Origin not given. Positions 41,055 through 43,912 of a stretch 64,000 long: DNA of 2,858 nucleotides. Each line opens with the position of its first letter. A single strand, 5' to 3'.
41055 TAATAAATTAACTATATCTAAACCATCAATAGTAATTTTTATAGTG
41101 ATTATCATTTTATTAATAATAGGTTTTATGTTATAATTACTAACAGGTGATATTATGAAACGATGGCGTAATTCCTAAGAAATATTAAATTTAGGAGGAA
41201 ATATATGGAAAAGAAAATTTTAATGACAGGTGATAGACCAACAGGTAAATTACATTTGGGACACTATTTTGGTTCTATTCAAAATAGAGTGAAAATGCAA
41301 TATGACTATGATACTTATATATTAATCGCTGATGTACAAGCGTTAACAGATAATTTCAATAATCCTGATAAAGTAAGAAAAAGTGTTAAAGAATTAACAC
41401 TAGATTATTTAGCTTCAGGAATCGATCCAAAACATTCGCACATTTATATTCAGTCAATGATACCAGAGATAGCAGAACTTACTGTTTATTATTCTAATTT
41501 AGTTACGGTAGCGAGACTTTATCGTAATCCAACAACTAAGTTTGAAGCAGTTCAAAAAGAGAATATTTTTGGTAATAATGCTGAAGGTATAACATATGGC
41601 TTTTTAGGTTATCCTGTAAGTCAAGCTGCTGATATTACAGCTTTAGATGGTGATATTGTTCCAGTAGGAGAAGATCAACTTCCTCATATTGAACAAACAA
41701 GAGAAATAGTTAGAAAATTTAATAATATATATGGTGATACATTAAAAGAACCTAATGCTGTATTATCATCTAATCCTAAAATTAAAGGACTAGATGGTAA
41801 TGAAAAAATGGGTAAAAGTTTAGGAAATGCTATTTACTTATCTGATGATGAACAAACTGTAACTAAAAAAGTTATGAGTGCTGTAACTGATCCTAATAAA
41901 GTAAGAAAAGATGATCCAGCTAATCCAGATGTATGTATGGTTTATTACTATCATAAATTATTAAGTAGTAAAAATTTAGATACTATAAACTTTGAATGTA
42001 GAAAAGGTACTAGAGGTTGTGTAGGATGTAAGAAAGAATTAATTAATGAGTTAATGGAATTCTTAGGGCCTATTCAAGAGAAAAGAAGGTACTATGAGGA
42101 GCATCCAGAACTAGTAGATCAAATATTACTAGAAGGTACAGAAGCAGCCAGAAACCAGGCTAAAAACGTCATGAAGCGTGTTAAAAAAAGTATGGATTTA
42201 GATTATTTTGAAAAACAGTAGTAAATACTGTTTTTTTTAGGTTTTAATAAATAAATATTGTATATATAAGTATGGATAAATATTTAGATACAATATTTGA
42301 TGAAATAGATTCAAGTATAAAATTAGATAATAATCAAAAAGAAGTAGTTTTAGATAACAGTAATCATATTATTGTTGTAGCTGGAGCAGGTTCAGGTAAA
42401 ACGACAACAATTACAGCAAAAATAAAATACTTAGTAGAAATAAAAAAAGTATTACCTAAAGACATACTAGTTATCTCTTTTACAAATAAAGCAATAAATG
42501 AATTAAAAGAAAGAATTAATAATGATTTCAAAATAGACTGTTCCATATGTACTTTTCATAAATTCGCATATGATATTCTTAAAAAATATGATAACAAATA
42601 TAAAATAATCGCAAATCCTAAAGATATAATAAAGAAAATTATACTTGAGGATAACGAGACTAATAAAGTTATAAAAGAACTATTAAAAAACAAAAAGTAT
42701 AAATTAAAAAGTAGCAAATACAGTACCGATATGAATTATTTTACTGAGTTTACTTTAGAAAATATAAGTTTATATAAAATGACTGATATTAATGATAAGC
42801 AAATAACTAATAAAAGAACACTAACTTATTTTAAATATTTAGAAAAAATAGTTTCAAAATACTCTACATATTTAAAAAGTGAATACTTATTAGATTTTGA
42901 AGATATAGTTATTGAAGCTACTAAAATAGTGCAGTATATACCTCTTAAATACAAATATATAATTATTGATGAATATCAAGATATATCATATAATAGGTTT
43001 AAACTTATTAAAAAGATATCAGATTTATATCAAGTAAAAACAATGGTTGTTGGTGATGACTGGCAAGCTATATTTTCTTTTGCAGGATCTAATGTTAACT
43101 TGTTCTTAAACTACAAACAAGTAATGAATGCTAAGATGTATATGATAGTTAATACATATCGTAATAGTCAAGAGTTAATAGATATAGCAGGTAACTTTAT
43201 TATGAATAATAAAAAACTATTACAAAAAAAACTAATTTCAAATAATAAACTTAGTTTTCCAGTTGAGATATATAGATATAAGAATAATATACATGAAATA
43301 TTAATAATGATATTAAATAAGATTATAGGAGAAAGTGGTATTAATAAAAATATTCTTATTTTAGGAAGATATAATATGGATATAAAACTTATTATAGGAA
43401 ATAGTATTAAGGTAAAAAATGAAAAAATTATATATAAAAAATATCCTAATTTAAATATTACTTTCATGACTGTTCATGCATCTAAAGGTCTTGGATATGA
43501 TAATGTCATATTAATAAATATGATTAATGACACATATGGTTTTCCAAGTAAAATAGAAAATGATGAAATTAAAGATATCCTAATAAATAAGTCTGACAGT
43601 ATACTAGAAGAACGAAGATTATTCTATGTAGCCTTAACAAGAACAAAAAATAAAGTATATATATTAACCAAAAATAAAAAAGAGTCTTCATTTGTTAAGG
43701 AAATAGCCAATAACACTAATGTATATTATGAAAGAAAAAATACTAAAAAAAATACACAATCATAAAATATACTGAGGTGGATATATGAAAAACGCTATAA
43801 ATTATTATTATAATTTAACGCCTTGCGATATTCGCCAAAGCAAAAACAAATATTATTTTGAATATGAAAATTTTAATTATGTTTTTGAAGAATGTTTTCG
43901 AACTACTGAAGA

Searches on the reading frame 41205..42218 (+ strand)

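Call 16: search_protein_families(library=pfam, proteins=[window:41205-42218:+], max_evalue=0.001)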
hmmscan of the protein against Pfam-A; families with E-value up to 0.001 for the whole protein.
window:41205-42218:+ (338 aa): 1 family
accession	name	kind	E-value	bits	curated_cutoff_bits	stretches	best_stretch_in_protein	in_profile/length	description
PF00579.31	tRNA-synt_1b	-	1.2e-60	205.8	21.1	1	5-287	7-291/292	tRNA synthetases class I (W and Y)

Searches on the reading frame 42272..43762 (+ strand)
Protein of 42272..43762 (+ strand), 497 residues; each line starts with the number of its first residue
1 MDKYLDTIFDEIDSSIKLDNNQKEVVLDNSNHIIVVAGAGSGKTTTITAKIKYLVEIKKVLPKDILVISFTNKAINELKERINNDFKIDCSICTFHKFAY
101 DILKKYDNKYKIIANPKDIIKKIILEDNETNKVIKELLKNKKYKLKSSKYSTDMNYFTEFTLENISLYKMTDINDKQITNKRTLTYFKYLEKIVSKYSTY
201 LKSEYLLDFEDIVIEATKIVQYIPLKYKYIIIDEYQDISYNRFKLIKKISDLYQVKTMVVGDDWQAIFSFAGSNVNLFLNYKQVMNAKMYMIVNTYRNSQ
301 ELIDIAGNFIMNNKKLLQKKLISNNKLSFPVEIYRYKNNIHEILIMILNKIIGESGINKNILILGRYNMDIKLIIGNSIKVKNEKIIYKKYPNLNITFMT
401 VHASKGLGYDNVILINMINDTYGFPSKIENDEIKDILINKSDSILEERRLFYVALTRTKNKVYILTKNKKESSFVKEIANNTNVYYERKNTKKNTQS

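Call 16: search_protein_families(library=pfam, proteins=[window:42272-43762:+], max_evalue=0.001)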
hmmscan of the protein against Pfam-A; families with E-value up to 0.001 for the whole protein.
window:42272-43762:+ (497 aa): 10 families
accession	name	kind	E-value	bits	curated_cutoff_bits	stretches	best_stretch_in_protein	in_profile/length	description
PF00580.27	UvrD-helicase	-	7.1e-50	170.6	23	1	19-283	2-268/271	UvrD/REP helicase N-terminal domain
PF13245.12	AAA_19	-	2.2e-23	83.4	25.1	1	29-270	10-133/134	AAA domain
PF13361.12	UvrD_C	-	1.9e-15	57.6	25.6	1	10-467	22-348/350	UvrD-like helicase C-terminal domain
PF13538.12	UvrD_C_2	-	2.4e-09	37.4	27.4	1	444-464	31-51/52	UvrD-like helicase C-terminal domain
PF01443.25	Viral_helicase1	-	3.9e-09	37.1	21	0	441-466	202-228/228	Viral superfamily 1 RNA helicase core domain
PF21445.3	ADDB_N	-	1.5e-06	28.1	26.6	1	35-252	2-223/290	ADDB, N-terminal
PF13086.12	AAA_11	-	2.6e-05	24.6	27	1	22-99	6-75/257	AAA domain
PF13604.12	AAA_30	-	2.7e-05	24.4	27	0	21-83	5-67/191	AAA domain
PF00270.35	DEAD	-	0.0001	22.5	26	0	29-128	13-110/167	DEAD/DEAH box helicase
PF13087.12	AAA_12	-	0.0003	20.9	27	0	342-468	93-194/195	AAA domain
